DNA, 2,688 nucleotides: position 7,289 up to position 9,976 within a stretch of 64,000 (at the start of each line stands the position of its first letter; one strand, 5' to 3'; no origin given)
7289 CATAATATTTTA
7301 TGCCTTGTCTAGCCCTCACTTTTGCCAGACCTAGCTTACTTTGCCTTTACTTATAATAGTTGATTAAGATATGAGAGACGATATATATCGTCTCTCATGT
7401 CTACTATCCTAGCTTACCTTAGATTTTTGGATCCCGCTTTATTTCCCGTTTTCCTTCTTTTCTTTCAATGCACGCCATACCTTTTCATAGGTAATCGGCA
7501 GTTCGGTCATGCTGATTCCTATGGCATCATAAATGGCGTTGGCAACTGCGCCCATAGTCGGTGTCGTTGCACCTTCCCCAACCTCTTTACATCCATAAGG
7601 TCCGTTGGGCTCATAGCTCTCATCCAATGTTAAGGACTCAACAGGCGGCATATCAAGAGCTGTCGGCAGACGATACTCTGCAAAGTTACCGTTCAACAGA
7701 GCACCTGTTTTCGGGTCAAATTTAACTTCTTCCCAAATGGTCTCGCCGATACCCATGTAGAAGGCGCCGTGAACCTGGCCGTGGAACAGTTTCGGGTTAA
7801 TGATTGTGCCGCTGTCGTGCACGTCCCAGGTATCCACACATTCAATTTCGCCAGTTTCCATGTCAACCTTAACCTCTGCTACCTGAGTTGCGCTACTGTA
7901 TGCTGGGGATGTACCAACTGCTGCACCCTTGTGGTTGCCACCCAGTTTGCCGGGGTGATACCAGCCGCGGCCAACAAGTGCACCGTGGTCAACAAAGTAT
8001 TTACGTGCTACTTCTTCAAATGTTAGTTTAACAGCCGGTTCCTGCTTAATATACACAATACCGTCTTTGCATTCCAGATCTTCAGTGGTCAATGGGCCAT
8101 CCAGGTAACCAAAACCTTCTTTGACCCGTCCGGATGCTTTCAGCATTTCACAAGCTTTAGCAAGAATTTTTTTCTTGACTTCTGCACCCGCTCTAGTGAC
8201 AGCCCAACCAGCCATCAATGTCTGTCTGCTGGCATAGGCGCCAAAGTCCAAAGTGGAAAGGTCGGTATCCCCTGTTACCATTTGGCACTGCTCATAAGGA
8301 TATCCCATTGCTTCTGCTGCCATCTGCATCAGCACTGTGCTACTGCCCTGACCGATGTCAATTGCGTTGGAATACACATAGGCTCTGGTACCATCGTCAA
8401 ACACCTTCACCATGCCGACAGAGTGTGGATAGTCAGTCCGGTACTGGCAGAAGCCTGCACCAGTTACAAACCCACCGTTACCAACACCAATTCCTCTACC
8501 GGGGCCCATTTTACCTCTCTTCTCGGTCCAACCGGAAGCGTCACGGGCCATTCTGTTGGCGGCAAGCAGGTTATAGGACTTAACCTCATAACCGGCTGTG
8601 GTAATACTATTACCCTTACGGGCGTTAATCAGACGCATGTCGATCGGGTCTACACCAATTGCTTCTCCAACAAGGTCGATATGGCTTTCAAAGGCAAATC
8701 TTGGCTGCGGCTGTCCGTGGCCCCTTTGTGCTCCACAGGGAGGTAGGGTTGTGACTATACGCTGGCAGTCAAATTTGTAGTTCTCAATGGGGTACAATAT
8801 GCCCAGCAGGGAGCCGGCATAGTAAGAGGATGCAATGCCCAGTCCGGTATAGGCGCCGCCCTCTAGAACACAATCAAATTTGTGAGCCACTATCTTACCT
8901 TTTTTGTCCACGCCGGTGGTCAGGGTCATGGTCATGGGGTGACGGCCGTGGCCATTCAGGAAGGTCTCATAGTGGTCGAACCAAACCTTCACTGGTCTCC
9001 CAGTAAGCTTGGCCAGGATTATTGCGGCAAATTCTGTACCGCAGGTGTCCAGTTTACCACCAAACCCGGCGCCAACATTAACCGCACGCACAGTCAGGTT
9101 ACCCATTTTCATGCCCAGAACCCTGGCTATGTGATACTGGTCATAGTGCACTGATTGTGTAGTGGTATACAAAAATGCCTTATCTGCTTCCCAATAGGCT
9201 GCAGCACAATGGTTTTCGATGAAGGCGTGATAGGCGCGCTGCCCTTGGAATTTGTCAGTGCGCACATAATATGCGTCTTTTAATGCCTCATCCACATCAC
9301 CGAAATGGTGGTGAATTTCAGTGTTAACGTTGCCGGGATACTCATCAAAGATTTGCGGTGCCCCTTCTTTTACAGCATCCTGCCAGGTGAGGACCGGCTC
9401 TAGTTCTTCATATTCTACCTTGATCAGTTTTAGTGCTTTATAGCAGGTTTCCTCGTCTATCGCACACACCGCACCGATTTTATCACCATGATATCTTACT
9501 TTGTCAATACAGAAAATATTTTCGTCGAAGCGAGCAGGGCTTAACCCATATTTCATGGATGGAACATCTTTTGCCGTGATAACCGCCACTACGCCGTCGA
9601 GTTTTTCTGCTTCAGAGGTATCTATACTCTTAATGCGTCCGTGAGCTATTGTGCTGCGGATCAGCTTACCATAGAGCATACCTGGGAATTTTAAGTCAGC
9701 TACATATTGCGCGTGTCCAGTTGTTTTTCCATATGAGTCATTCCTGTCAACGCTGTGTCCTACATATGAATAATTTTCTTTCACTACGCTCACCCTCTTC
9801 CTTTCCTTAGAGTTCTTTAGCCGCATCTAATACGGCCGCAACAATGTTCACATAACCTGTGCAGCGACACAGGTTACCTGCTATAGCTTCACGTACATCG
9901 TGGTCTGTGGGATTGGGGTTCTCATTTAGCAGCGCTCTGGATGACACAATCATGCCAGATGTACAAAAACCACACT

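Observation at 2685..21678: Co-regulated island for activation and Mo-dependent transformation of an unknown (probably aromatic) acyl-CoA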

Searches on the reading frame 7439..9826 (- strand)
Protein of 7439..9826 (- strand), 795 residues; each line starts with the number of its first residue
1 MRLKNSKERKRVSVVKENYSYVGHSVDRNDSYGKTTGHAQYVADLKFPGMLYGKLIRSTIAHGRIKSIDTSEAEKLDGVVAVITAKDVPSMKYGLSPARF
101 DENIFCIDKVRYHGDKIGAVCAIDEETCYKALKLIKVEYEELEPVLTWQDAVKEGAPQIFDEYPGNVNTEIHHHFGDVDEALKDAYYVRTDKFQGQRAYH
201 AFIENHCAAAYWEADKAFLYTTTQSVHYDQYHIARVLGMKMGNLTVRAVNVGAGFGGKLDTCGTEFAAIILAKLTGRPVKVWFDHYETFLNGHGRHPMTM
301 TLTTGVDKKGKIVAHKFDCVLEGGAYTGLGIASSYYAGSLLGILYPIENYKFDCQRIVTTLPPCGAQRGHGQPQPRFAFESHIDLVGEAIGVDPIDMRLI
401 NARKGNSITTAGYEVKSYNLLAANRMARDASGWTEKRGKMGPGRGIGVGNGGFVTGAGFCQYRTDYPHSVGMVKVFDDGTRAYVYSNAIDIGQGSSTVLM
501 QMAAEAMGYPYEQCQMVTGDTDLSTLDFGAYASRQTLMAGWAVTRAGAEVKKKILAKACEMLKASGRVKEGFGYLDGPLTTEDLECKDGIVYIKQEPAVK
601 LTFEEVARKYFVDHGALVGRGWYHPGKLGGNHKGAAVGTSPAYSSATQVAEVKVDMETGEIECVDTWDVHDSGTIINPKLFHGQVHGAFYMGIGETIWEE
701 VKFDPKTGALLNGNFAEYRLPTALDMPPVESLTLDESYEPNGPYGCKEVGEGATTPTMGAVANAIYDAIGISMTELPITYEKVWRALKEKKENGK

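Call 3: search_protein_families(library=pfam, proteins=[window:7439-9826:-])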
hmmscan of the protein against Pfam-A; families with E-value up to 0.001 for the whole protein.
window:7439-9826:- (795 aa): 3 families
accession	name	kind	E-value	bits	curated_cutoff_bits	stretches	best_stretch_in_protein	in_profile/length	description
PF20256.3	MoCoBD_2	-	6.1e-64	216.7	27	1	429-727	4-283/283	Molybdopterin cofactor-binding domain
PF02738.23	MoCoBD_1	-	1.6e-63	214.5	27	1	160-402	2-244/244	Molybdopterin cofactor-binding domain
PF01315.27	Ald_Xan_dh_C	-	2.3e-35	121.6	31.3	1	36-143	1-110/110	Aldehyde oxidase and xanthine dehydrogenase, a/b hammerhead domain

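Call 5: search_protein_families(library=ncbifam, proteins=[window:7439-9826:-], max_evalue=0.00001)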
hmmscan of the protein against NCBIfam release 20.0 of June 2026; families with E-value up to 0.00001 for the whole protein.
window:7439-9826:- (795 aa): 13 families
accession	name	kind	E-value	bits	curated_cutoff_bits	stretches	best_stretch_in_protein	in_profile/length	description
TIGR03194.1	4hydrxCoA_A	equivalog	4.5e-259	861.9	994.55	1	29-787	4-746/746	4-hydroxybenzoyl-CoA reductase subunit alpha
NF043082.1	XdhA_XDHase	equivalog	4.4e-164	547.5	780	1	22-790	1-755/758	xanthine dehydrogenase subunit XdhA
NF007426.0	PRK09970.1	equivalog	5.3e-160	534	916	1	19-789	3-757/761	xanthine dehydrogenase molybdenum-binding subunit XdhA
TIGR03196.1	pucD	equivalog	3.2e-125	419.3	783.65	1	22-783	3-754/763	xanthine dehydrogenase subunit D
TIGR03311.1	Se_dep_XDH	equivalog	3.8e-109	366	830.45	2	9-562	148-686/848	selenium-dependent xanthine dehydrogenase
NF041018.1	glyceraldDH_alpha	equivalog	6.9e-104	348.8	790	1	20-784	1-741/741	glyceraldehyde dehydrogenase subunit alpha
NF045668.1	pterin_aldehy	equivalog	2.4e-88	297.2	1100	2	14-550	167-714/905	molybdopterin-dependent aldehyde oxidoreductase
NF041671.1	peri_hyde_PaoC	equivalog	3.6e-88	296.7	1180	2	18-539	14-524/735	aldehyde oxidoreductase molybdenum-binding subunit PaoC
NF040766.1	CODH_aero_grp5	exception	1.2e-86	291.6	950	1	21-785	4-783/785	aerobic carbon-monoxide dehydrogenase large subunit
TIGR03313.1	Se_sel_red_Mo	hypoth_equivalog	2.6e-82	276.9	1101.9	2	166-788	352-950/951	molybdopterin-dependent oxidoreductase Mo/Fe-S-binding subunit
TIGR02965.1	xanthine_xdhB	equivalog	1.9e-76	257.8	849.5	1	28-785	7-752/758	xanthine dehydrogenase molybdopterin binding subunit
TIGR02416.1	CO_dehy_Mo_lg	equivalog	1e-69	235.6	991.15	1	35-786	6-770/770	aerobic carbon-monoxide dehydrogenase large subunit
TIGR02969.1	mam_aldehyde_ox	subfamily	2e-44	151.5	1912.3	2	17-521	571-1069/1330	aldehyde oxidase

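Call 13: find_homologous_proteins(query=window:7439-9826:-, max_evalue=1e-50)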
Query window:7439-9826:- (795 aa): 6514 proteins with E <= 1e-50 among 8000 candidates; the best 120 are listed.
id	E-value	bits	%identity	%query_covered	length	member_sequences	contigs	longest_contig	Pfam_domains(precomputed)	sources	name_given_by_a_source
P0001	0.0e+0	1815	99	98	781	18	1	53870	PF02738.24,PF20256.4,PF01315.28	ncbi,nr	ncbi:MAG: molybdopterin-dependent oxidoreductase [Peptococcaceae bacterium]|nr:molybdopterin-depende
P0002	0.0e+0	1631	88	98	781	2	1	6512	PF02738.24,PF20256.4,PF01315.28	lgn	-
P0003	0.0e+0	1469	80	98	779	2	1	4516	PF02738.24,PF20256.4,PF01315.28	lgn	-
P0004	0.0e+0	1463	79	98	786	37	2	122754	PF02738.24,PF20256.4,PF01315.28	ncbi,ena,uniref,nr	ncbi:molybdopterin cofactor-binding domain-containing protein [Pelotomaculum propionicicum]|uniref:4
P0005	0.0e+0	1457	80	99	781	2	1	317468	PF02738.24,PF20256.4,PF01315.28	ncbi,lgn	-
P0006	0.0e+0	1457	80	99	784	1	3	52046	PF02738.24,PF20256.4,PF01315.28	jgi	jgi:4-hydroxybenzoyl-CoA reductase subunit alpha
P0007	0.0e+0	1437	79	99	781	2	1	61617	PF02738.24,PF20256.4,PF01315.28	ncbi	-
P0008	0.0e+0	1437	78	98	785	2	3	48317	PF02738.24,PF20256.4,PF01315.28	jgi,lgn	-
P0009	0.0e+0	1240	68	98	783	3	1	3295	PF02738.24,PF20256.4,PF01315.28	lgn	-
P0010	0.0e+0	1220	67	99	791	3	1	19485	PF02738.24,PF20256.4,PF01315.28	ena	-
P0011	0.0e+0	1211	67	98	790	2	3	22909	PF02738.24,PF20256.4,PF01315.28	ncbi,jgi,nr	ncbi:MAG TPA: molybdopterin-dependent oxidoreductase [Firmicutes bacterium]|jgi:4-hydroxybenzoyl-CoA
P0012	0.0e+0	1209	68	97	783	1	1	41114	PF02738.24,PF20256.4,PF01315.28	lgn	-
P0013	0.0e+0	1202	66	99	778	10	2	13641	PF02738.24,PF20256.4,PF01315.28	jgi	-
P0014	0.0e+0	1200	66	98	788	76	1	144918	PF02738.24,PF20256.4,PF01315.28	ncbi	-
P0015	0.0e+0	1178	67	97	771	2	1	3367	PF02738.24,PF20256.4,PF01315.28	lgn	-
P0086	5.5e-292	989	57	98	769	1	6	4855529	PF02738.24,PF20256.4,PF01315.28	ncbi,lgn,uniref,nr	ncbi:4-hydroxybenzoyl-CoA reductase subunit alpha [Desulfoscipio gibsoniae]|uniref:4-hydroxybenzoyl-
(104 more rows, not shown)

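Call 14: search_solved_structures(query=window:7439-9826:-, max_evalue=1e-20, show_alignments=1)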
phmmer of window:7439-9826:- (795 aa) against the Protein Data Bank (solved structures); distinct sequences matched with E-value up to 1e-20: 41.
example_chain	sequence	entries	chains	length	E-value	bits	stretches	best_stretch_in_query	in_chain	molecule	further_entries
1rm6_A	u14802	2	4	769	4.5e-137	461.8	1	22-790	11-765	4-hydroxybenzoyl-CoA reductase alpha subunit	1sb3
8uem_A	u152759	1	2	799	6.5e-69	236.3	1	28-788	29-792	Carbon monoxide dehydrogenase (Large chain), CoxL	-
7dqx_A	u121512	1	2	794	9.3e-68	232.5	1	19-565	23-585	6-hydroxypseudooxynicotine dehydrogenase complex subunit gamma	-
1t3q_B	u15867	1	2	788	2e-67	231.5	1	19-790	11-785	quinoline 2-oxidoreductase large subunit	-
3hrd_A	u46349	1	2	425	6.5e-63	216.5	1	18-428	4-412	Nicotinate dehydrogenase large molybdopterin subunit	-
5g5g_C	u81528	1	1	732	2.7e-61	211.2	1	20-524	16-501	PUTATIVE XANTHINE DEHYDROGENASE YAGS FAD-BINDING SUBUNIT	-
5g5h_C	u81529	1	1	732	5.5e-61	210.1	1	20-524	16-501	Aldehyde oxidoreductase molybdenum-binding subunit PaoC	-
1ffu_B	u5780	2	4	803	7.7e-55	189.8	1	34-564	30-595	CUTL, MOLYBDOPROTEIN OF CARBON MONOXIDE DEHYDROGENASE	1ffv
4zoh_A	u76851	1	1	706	3.6e-54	187.6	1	21-783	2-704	Putative oxidoreductase molybdopterin-binding subunit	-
2e1q_A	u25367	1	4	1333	3.1e-53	184.5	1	34-521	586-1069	Xanthine dehydrogenase/oxidase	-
2ckj_A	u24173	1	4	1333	7.7e-53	183.2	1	34-521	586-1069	XANTHINE OXIDOREDUCTASE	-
1sij_A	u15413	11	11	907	2.5e-52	181.5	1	26-560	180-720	Aldehyde oxidoreductase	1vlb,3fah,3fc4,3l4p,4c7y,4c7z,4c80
3sr6_C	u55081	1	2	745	3.5e-52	181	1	34-552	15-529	Xanthine dehydrogenase/oxidase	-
3etr_C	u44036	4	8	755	3.7e-52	180.9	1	34-552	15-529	Xanthine dehydrogenase/oxidase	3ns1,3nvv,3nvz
3nrz_C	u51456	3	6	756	3.8e-52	180.9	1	34-552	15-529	Xanthine dehydrogenase/oxidase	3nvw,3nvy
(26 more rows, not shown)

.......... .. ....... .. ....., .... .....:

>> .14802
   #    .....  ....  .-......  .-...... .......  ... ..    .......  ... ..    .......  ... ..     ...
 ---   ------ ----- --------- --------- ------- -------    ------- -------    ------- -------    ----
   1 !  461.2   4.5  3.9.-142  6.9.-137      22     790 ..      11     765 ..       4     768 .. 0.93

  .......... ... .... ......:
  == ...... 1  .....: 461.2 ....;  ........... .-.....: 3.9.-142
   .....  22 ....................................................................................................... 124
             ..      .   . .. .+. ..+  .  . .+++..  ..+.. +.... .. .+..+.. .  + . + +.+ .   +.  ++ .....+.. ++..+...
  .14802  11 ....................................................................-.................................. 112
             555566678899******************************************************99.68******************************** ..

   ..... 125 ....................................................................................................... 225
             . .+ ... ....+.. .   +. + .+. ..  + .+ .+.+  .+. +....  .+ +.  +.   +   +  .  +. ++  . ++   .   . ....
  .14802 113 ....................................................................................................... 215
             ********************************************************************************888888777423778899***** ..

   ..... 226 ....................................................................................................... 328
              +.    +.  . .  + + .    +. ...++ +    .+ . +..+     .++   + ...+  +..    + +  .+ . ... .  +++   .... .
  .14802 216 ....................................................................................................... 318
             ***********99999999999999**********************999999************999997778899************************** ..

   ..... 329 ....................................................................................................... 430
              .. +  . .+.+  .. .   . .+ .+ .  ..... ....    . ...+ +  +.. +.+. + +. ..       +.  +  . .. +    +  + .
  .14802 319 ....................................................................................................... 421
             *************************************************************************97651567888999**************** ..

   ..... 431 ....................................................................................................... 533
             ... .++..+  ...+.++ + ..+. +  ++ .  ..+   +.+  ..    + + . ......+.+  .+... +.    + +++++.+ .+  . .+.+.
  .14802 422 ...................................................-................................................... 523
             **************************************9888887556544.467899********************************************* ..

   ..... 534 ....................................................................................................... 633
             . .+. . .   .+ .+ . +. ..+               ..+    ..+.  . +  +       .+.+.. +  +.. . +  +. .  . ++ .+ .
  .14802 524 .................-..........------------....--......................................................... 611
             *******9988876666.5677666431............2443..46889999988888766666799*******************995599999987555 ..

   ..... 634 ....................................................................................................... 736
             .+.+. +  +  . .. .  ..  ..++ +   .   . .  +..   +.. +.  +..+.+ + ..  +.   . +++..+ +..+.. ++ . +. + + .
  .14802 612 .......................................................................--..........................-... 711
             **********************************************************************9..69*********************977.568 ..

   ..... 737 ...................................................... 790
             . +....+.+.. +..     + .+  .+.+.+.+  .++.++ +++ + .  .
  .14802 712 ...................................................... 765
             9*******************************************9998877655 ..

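Call 16: find_encoding_contigs(protein=P0004, flank=10000, max_places=2)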
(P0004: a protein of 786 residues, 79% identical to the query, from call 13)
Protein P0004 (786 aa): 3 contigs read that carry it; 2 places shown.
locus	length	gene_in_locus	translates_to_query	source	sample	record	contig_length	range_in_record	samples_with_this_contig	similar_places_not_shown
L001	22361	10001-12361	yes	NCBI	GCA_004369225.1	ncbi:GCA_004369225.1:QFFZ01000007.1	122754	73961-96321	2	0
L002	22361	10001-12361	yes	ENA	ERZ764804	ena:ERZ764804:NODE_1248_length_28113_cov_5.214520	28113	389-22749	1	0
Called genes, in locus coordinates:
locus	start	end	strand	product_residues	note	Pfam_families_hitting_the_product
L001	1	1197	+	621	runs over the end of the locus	PF02730:AFOR_N, PF01314:AFOR_C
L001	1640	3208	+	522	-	PF01144:CoA_trans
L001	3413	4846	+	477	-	PF00939:Na_sulph_symp, PF03600:CitMHS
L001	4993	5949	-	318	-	PF00126:HTH_1, PF03466:LysR_substrate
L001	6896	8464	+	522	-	PF01144:CoA_trans, PF16957:Mal_decarbox_Al (weak)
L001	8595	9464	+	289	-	PF00941:FAD_binding_5, PF03450:CO_deh_flav_C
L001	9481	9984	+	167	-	PF00111:Fer2 (weak), PF01799:Fer2_2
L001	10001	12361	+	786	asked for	PF01315:Ald_Xan_dh_C, PF02738:MoCoBD_1, PF20256:MoCoBD_2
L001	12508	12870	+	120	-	-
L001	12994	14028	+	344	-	PF00994:MoCF_biosynth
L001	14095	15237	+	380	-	PF13478:XdhC_C, PF02625:XdhC_CoxI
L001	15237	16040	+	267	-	-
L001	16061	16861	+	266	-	PF19842:YqeC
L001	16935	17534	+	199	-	PF00483:NTP_transferase (faint), PF01128:IspD (weak), PF02348:CTP_transf_3, PF12804:NTP_transf_3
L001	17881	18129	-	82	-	PF14358:DUF4405 (weak)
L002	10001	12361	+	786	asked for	PF01315:Ald_Xan_dh_C, PF02738:MoCoBD_1, PF20256:MoCoBD_2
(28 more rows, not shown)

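Call 17: find_encoding_contigs(protein=P0014, flank=10000, max_places=1)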
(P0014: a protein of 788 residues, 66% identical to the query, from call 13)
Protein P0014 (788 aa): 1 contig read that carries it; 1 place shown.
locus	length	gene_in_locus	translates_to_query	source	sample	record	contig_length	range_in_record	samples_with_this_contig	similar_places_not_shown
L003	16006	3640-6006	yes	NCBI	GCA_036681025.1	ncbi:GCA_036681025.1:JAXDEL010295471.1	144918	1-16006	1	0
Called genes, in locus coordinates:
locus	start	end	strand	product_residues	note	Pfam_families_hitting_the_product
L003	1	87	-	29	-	?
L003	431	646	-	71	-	-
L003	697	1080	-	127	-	-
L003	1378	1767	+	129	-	-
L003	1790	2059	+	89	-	-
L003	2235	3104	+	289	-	PF00941:FAD_binding_5, PF03450:CO_deh_flav_C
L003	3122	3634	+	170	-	PF00111:Fer2 (weak), PF01799:Fer2_2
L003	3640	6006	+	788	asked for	PF01315:Ald_Xan_dh_C, PF02738:MoCoBD_1, PF20256:MoCoBD_2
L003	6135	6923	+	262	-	PF09339:HTH_IclR, PF01614:IclR_C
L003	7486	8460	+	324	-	PF16868:NMT1_3, PF09084:NMT1, PF12974:Phosphonate-bd (weak)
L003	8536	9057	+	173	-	PF08905:DUF1850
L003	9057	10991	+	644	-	PF06808:DctM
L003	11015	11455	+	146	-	PF00582:Usp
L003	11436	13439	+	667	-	PF00069:Pkinase, PF07714:PK_Tyr_Ser-Thr, PF03109:ABC1, PF01636:APH (faint), PF02493:MORN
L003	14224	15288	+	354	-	-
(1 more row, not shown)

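Call 18: find_encoding_contigs(protein=P0086, flank=10000, max_places=1)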
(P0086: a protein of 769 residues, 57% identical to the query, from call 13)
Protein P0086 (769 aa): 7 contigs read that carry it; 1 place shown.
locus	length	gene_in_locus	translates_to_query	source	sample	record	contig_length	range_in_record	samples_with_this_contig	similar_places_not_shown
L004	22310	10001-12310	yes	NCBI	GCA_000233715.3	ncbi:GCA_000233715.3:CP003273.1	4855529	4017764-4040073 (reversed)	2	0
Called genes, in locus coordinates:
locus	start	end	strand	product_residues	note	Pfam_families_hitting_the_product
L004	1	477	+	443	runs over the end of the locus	PF00501:AMP-binding, PF14535:AMP-binding_C_2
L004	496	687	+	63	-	-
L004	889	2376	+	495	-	PF20695:UbiD_N, PF01977:UbiD, PF20696:UbiD_C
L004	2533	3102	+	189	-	PF02441:Flavoprotein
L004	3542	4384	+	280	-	PF04909:Amidohydro_2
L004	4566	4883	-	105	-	PF13556:HTH_30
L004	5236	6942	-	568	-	PF00092:VWA, PF13519:VWA_2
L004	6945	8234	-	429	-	PF20030:bpMoxR, PF07728:AAA_5, PF17868:AAA_lid_8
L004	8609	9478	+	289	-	PF00941:FAD_binding_5, PF03450:CO_deh_flav_C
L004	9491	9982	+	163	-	PF13085:Fer2_3 (faint), PF00111:Fer2 (weak), PF01799:Fer2_2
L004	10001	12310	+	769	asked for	PF01315:Ald_Xan_dh_C, PF02738:MoCoBD_1, PF20256:MoCoBD_2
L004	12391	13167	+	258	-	PF08279:HTH_11 (faint), PF09339:HTH_IclR, PF01614:IclR_C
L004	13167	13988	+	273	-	PF19842:YqeC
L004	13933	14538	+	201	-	PF01128:IspD, PF02348:CTP_transf_3 (weak), PF12804:NTP_transf_3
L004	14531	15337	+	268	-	-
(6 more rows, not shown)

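Call 27: find_encoding_contigs(protein=P0005, flank=10000, max_places=1)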
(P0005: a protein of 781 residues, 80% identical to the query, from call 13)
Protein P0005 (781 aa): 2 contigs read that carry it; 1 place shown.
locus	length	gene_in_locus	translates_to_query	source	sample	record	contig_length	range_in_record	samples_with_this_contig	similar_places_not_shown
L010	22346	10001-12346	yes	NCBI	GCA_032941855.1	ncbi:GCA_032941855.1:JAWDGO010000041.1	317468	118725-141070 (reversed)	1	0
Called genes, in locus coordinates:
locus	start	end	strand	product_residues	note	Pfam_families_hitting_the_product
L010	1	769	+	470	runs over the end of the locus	PF00501:AMP-binding, PF14535:AMP-binding_C_2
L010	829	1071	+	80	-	PF12797:Fer4_2 (faint), PF00037:Fer4 (faint), PF12837:Fer4_6 (faint), PF13187:Fer4_9 (weak)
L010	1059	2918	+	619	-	PF02730:AFOR_N, PF01314:AFOR_C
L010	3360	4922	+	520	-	PF01144:CoA_trans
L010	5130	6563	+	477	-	PF00939:Na_sulph_symp, PF03600:CitMHS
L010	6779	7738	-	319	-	PF00126:HTH_1, PF03466:LysR_substrate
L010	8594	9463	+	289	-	PF00941:FAD_binding_5, PF03450:CO_deh_flav_C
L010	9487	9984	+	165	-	PF13085:Fer2_3 (faint), PF00111:Fer2 (weak), PF01799:Fer2_2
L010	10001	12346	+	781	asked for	PF01315:Ald_Xan_dh_C, PF02738:MoCoBD_1, PF20256:MoCoBD_2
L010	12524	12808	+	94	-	-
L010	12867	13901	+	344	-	PF00994:MoCF_biosynth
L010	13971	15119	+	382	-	PF13478:XdhC_C, PF02625:XdhC_CoxI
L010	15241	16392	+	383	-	PF00266:Aminotran_5, PF01041:DegT_DnrJ_EryC1 (weak), PF01212:Beta_elim_lyase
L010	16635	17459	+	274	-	-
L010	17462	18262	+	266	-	PF19842:YqeC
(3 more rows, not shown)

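Call 28: find_encoding_contigs(protein=P0007, flank=10000, max_places=1)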
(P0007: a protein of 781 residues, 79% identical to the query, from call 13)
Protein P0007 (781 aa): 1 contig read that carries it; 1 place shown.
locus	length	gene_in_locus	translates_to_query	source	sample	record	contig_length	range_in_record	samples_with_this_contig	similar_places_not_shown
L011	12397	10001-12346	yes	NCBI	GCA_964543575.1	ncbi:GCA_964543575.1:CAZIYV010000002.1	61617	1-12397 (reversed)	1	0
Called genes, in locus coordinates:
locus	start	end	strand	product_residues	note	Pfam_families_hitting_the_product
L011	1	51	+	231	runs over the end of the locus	-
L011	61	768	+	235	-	PF14535:AMP-binding_C_2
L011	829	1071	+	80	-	PF12797:Fer4_2 (faint), PF14697:Fer4_21 (faint), PF00037:Fer4 (faint), PF12837:Fer4_6 (faint), PF13187:Fer4_9 (weak)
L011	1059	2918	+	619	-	PF02730:AFOR_N, PF01314:AFOR_C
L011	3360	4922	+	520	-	PF01144:CoA_trans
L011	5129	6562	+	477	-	PF00939:Na_sulph_symp, PF03600:CitMHS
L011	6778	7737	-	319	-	PF00126:HTH_1, PF03466:LysR_substrate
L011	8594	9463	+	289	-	PF00941:FAD_binding_5, PF03450:CO_deh_flav_C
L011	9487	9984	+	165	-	PF00111:Fer2, PF01799:Fer2_2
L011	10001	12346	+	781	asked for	PF01315:Ald_Xan_dh_C, PF02738:MoCoBD_1, PF20256:MoCoBD_2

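Call 29: find_encoding_contigs(protein=P0012, flank=10000, max_places=1)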
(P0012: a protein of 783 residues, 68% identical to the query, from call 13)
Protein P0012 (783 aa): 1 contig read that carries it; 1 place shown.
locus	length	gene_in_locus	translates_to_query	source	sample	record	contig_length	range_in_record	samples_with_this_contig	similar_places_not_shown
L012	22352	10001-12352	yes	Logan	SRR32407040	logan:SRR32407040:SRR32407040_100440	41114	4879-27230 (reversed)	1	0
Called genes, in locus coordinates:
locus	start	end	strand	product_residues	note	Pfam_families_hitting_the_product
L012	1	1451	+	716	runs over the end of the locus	PF08206:OB_RNB, PF17876:CSD2, PF00773:RNB, PF00575:S1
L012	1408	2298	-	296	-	PF00781:DAGK_cat, PF19279:YegS_C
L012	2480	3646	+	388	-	PF08495:FIST, PF10442:FIST_C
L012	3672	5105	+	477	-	PF00171:Aldedh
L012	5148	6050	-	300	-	PF01545:Cation_efflux, PF16916:ZT_dimer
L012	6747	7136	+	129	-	-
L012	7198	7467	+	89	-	-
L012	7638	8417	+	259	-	PF00899:ThiF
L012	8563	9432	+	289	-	PF00941:FAD_binding_5, PF03450:CO_deh_flav_C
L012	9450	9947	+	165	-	PF01799:Fer2_2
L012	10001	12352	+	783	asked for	PF01315:Ald_Xan_dh_C, PF02738:MoCoBD_1, PF20256:MoCoBD_2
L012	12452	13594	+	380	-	PF12804:NTP_transf_3, PF01966:HD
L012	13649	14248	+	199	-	PF00300:His_Phos_1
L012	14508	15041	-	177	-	PF00719:Pyrophosphatase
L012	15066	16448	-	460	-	PF07833:Cu_amine_oxidN1, PF00704:Glyco_hydro_18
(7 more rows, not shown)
